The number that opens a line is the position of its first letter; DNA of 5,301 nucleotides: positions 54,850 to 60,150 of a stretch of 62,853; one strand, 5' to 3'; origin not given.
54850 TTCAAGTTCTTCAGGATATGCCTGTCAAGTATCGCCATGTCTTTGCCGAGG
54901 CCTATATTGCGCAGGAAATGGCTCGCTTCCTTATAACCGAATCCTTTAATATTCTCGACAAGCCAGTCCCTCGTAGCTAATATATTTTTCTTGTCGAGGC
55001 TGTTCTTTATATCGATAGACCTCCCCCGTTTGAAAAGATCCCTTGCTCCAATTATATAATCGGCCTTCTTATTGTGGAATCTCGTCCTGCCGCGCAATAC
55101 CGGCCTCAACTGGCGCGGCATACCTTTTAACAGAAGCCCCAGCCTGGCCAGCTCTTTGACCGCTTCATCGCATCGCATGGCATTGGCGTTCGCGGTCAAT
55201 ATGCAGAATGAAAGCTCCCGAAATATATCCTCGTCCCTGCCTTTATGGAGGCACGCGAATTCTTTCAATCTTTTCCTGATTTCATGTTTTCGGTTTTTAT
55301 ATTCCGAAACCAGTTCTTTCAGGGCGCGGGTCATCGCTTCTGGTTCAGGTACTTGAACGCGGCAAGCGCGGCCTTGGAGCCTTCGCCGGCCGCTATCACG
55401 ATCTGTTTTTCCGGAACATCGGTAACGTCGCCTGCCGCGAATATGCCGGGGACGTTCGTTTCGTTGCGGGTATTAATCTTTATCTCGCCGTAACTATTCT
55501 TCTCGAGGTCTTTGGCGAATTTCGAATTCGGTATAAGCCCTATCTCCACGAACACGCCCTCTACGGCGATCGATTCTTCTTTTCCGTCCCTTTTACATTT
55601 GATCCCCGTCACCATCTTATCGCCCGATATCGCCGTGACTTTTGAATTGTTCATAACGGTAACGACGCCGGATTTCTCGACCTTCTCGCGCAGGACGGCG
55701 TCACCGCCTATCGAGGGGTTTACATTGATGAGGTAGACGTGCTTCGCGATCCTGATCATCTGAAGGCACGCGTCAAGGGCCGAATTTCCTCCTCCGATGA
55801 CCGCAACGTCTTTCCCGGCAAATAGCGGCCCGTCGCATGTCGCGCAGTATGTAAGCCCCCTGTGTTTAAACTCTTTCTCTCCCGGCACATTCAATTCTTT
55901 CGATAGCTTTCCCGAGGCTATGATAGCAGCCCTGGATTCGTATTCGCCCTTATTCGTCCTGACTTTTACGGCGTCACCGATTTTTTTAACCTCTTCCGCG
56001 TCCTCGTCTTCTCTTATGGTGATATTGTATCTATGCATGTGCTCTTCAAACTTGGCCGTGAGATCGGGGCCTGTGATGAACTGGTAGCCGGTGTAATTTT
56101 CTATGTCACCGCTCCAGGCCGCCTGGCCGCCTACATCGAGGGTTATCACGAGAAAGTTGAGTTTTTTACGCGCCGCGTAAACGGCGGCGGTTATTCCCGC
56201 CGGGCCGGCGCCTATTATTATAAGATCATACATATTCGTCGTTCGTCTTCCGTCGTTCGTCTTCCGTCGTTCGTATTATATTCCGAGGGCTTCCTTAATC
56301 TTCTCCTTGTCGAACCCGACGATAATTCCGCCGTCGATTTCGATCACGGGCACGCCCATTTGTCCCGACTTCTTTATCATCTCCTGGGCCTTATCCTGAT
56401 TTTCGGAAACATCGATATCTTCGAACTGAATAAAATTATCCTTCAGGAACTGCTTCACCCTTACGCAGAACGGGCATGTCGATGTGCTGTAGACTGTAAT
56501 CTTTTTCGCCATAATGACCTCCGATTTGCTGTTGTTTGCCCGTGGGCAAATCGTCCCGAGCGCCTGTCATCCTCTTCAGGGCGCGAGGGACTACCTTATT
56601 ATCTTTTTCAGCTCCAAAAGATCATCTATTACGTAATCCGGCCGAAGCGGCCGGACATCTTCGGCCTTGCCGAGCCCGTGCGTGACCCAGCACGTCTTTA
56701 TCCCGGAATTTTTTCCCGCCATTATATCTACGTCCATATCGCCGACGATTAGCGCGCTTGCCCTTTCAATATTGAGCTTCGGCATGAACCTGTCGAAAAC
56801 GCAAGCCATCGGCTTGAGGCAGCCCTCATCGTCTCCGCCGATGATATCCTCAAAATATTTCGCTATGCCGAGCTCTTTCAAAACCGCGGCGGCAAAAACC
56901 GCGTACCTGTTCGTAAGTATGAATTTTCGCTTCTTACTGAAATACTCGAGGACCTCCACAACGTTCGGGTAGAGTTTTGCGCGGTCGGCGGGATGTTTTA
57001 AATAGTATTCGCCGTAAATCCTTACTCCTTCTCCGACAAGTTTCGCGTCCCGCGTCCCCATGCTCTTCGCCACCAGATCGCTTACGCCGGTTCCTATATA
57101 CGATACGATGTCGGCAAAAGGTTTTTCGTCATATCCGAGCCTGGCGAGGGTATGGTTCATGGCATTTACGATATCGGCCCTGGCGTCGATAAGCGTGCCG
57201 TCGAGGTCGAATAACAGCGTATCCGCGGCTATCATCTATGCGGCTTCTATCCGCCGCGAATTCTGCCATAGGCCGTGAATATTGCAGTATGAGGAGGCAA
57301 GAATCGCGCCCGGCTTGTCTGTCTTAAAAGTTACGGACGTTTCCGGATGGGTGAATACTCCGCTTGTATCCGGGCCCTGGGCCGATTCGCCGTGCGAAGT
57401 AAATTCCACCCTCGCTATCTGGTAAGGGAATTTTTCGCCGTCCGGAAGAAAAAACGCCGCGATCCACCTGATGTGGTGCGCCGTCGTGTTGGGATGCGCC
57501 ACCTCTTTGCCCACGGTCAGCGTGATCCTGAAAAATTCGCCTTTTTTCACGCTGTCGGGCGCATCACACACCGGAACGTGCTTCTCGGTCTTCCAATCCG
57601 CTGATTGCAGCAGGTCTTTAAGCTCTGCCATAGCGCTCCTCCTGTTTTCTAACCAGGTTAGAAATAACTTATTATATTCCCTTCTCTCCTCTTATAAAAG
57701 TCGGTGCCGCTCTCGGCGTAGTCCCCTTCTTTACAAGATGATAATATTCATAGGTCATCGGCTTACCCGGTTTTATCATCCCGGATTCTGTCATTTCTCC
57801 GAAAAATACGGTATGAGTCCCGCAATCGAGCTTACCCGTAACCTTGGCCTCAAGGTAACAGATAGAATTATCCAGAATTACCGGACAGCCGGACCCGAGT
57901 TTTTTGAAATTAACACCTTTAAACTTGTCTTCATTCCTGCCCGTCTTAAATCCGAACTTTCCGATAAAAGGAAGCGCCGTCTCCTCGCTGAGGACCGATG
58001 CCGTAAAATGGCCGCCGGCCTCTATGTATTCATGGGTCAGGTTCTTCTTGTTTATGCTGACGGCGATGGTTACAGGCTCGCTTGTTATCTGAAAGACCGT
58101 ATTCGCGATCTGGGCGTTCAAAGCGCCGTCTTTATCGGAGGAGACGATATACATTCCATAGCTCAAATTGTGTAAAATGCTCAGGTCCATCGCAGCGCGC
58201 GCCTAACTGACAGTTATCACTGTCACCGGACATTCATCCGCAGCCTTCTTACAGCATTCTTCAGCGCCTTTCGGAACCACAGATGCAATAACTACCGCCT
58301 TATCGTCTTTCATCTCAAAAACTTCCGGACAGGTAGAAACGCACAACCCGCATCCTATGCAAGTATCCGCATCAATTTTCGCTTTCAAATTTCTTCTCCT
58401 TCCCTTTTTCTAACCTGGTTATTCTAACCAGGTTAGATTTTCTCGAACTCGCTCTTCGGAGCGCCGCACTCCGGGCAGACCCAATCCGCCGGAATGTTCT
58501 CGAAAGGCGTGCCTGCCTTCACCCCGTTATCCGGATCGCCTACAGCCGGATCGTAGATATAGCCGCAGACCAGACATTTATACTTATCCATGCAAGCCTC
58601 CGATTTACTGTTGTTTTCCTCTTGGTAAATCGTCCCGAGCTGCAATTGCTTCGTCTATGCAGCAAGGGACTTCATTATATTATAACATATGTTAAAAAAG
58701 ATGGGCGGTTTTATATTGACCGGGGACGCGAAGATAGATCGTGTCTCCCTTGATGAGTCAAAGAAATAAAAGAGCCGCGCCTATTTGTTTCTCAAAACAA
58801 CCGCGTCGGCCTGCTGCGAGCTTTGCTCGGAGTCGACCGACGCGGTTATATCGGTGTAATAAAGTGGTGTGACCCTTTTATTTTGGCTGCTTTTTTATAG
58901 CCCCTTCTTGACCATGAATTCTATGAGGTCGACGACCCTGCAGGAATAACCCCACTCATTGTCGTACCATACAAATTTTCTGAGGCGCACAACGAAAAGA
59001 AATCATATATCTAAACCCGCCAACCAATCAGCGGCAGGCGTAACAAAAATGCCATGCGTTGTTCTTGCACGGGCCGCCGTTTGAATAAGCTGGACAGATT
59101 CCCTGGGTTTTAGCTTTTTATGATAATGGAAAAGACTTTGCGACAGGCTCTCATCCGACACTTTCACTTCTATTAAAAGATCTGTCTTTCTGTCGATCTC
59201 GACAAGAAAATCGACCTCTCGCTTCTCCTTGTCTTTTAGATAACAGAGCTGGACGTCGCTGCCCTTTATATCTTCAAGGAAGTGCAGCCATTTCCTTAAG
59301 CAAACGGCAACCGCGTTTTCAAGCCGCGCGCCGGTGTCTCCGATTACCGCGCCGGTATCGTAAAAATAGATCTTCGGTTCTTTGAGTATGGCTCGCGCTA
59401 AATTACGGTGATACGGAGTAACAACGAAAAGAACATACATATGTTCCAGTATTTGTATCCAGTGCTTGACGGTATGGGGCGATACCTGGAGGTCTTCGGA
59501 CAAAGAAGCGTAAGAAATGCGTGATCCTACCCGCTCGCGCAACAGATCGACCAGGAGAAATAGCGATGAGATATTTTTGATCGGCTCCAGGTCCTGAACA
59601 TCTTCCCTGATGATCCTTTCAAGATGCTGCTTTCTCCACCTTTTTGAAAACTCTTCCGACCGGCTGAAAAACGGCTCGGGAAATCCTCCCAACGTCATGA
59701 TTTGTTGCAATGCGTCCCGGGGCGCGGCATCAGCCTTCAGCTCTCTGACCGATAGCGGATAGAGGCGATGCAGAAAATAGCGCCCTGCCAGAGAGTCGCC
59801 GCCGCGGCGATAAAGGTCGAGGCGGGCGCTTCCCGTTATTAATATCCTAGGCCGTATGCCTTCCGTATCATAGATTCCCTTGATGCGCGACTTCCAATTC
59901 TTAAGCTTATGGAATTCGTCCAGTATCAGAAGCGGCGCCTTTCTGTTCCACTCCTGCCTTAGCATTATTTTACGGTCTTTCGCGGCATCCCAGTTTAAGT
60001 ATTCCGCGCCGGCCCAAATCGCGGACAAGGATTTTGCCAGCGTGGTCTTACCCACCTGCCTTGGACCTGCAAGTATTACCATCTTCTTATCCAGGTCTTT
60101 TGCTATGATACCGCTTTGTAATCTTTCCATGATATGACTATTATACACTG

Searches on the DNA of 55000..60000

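Call 3: search_rna_families(source=window, start=55000, end=60000, threshold=evalue, max_evalue=10, show_alignments=4)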
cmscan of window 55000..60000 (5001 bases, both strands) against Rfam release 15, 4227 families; matches with E-value up to 10: 3.
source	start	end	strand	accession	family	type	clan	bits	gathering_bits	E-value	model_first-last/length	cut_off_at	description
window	59740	59796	+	RF02924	skipping-rope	Gene; sRNA;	-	16.8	36.7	4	1-80/80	no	skipping-rope RNA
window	56722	56761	+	RF00184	PVX_3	Cis-reg;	-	16.5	42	5.1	1-54/54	no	Potato virus X cis-acting regulatory element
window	58394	58476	+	RF01876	MIAT_exon5_2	Gene; lncRNA;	-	14.4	75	8.7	1-83/83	no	Myocardial infarction associated transcript exon 5 conserved region 2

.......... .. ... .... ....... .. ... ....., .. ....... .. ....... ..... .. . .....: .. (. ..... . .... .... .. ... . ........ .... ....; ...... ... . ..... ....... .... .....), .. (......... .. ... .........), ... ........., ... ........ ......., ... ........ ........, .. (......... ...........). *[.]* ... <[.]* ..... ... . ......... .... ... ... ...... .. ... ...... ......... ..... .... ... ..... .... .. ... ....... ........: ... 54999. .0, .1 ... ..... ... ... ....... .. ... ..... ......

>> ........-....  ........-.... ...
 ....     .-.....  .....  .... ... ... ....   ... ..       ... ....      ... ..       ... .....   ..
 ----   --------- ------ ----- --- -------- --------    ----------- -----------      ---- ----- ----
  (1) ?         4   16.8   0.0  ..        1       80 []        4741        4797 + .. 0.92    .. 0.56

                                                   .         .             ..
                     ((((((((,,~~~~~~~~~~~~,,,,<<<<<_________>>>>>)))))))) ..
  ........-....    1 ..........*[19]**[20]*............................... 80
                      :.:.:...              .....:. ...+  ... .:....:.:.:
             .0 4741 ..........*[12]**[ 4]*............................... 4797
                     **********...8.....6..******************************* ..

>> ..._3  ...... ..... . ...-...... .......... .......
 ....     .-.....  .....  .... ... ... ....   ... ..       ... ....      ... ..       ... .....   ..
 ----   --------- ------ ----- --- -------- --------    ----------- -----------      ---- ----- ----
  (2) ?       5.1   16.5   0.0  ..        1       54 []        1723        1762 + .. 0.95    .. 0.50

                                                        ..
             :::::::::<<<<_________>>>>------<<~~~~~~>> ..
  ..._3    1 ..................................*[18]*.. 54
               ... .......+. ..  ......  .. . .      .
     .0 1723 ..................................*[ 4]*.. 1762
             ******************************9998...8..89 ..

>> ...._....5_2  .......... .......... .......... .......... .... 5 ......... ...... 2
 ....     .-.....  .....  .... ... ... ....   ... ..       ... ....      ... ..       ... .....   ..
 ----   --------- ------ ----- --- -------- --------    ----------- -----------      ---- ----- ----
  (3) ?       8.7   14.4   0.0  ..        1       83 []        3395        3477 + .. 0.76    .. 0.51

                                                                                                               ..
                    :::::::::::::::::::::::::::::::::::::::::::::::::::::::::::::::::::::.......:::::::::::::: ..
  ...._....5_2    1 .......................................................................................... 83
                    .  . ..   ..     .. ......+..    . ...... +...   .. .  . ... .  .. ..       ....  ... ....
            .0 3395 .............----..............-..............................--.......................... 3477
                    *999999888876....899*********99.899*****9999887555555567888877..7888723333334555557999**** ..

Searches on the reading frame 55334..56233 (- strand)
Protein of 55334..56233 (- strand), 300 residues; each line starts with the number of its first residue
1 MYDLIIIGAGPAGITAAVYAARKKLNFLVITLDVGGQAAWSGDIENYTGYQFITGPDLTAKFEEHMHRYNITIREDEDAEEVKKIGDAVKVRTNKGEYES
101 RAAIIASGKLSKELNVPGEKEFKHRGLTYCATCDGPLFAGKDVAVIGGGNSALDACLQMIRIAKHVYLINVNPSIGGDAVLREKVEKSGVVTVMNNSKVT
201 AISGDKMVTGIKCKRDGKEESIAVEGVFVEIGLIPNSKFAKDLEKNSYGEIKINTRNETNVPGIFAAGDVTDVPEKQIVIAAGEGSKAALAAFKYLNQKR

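Call 81: search_protein_families(library=pfam, proteins=[window:55334-56233:-], max_evalue=0.001)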
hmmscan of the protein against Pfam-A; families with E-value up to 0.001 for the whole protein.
window:55334-56233:- (300 aa): 13 families
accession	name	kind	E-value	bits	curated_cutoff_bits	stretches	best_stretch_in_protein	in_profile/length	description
PF07992.20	Pyr_redox_2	-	2.3e-42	145.8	26.1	1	2-284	1-290/291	Pyridine nucleotide-disulphide oxidoreductase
PF13738.12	Pyr_redox_3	-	1.4e-28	100.5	30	2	54-268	79-305/305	Pyridine nucleotide-disulphide oxidoreductase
PF00070.33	Pyr_redox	-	1.4e-11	45.1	22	1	143-214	2-80/82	Pyridine nucleotide-disulphide oxidoreductase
PF03486.20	HI0933_like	-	7.1e-10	39.2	50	0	3-30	2-29/244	HI0933-like protein Rossmann domain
PF00890.30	FAD_binding_2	-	7.8e-09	35.6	20.4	1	3-42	1-42/414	FAD binding domain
PF12831.13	FAD_oxidored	-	5.6e-08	32.9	27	1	3-31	1-29/416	FAD dependent oxidoreductase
PF01946.23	Thi4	-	2.4e-07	30.7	26.2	1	3-42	19-60/235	Thi4 family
PF01134.28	GIDA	-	8e-07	28.9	22.1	0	3-34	1-32/391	Glucose inhibited division protein A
PF13450.12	NAD_binding_8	-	1e-05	26.1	21.9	1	6-61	1-54/68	NAD(P)-binding Rossmann-like domain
PF00575.29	S1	-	0.00024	21.9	22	0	67-104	33-70/74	S1 RNA binding domain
PF13434.12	Lys_Orn_oxgnase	-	0.00067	19.3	21.3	0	68-165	113-213/339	L-lysine 6-monooxygenase/L-ornithine 5-monooxygenase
PF01266.30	DAO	-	0.00075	19.6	27.9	0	3-36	1-35/353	FAD dependent oxidoreductase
PF05834.18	Lycopene_cycl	-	0.00089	18.9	23.4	0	3-59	1-55/380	Lycopene cyclase protein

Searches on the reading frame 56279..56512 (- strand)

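Call 81: search_protein_families(library=pfam, proteins=[window:56279-56512:-], max_evalue=0.001)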
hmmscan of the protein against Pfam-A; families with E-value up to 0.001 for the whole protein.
window:56279-56512:- (78 aa): 4 families
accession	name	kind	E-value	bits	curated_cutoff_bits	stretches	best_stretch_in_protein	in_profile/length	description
PF00462.30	Glutaredoxin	-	1.4e-19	70.4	22.9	1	5-62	1-58/60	Glutaredoxin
PF13417.12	GST_N_3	-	9e-06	26.4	22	1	8-65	2-58/75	Glutathione S-transferase, N-terminal domain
PF05768.20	Glrx-like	-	9.2e-06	26.4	26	1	4-75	1-75/77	Glutaredoxin-like domain (DUF836)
PF13192.12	Thioredoxin_3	-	0.00073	20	24.8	1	4-66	2-63/76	Thioredoxin domain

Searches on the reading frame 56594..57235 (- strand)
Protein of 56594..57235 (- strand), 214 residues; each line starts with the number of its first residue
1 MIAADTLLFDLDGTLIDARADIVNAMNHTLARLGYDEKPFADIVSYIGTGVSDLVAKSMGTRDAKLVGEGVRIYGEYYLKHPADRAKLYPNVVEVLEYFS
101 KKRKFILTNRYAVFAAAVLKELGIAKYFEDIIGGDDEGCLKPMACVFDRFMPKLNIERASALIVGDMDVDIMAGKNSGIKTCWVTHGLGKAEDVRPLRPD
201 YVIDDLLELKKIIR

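Call 81: search_protein_families(library=pfam, proteins=[window:56594-57235:-], max_evalue=0.001)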
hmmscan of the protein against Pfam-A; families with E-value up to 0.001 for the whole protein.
window:56594-57235:- (214 aa): 4 families
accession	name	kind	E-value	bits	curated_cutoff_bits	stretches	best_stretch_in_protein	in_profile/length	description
PF13419.12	HAD_2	-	1.8e-31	110.1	23.8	1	7-184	1-178/178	Haloacid dehalogenase-like hydrolase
PF00702.32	Hydrolase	-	8.6e-24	85.4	26.4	1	5-178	2-191/191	haloacid dehalogenase-like hydrolase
PF13242.12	Hydrolase_like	-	5.9e-14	52.2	22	1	140-209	3-75/75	HAD-hyrolase-like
PF12710.13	HAD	-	3.8e-07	31.2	27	1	8-171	2-185/189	haloacid dehalogenase-like hydrolase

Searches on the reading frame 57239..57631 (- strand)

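Call 81: search_protein_families(library=pfam, proteins=[window:57239-57631:-], max_evalue=0.001)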
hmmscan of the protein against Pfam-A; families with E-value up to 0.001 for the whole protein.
window:57239-57631:- (131 aa): 1 family
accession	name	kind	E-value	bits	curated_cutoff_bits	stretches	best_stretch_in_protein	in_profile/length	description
PF01880.24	Desulfoferrodox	-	5.3e-31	107.5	22.2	1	11-124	2-97/98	Desulfoferrodoxin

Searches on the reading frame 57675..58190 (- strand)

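Call 81: search_protein_families(library=pfam, proteins=[window:57675-58190:-], max_evalue=0.001)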
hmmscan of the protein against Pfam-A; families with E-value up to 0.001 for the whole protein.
window:57675-58190:- (172 aa): 1 family
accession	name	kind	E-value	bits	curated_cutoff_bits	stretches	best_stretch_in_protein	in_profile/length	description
PF01613.24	Flavin_Reduct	-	4.7e-30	105.2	27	1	7-148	2-145/153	Flavin reductase like domain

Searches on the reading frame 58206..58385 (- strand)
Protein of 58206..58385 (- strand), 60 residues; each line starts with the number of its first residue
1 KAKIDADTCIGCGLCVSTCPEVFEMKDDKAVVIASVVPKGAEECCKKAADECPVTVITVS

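Call 81: search_protein_families(library=pfam, proteins=[window:58206-58385:-], max_evalue=0.001)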
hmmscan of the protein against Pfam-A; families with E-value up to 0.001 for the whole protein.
window:58206-58385:- (60 aa): 11 families
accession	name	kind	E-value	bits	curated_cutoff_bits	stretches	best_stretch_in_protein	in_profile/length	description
PF13370.11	Fer4_13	-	1.5e-15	58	24.5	1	4-59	1-58/58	4Fe-4S single cluster domain of Ferredoxin I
PF13459.11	Fer4_15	-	9.3e-15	55.5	22.4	1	3-59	2-66/66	4Fe-4S single cluster domain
PF00037.32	Fer4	-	2.1e-07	30.9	21.1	1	3-21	2-20/24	4Fe-4S binding domain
PF12837.12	Fer4_6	-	2.3e-07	30.9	25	1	2-21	2-21/24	4Fe-4S binding domain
PF12797.12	Fer4_2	-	4.4e-07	29.9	24.5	1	3-21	4-22/22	4Fe-4S binding domain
PF12838.12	Fer4_7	-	1.7e-06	28.8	27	1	2-20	31-49/52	4Fe-4S dicluster domain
PF14697.11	Fer4_21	-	3.7e-06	27.4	35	1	2-58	1-58/59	4Fe-4S dicluster domain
PF12800.12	Fer4_4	-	9.8e-06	25.9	24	1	7-20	2-15/17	4Fe-4S binding domain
PF13237.11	Fer4_10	-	2e-05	24.9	25.5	1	2-44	2-42/53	4Fe-4S dicluster domain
PF13534.11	Fer4_17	-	5.4e-05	24.1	22.2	0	5-21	42-58/61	4Fe-4S dicluster domain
PF13187.11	Fer4_9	-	0.00093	19.6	27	0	9-56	2-51/52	4Fe-4S dicluster domain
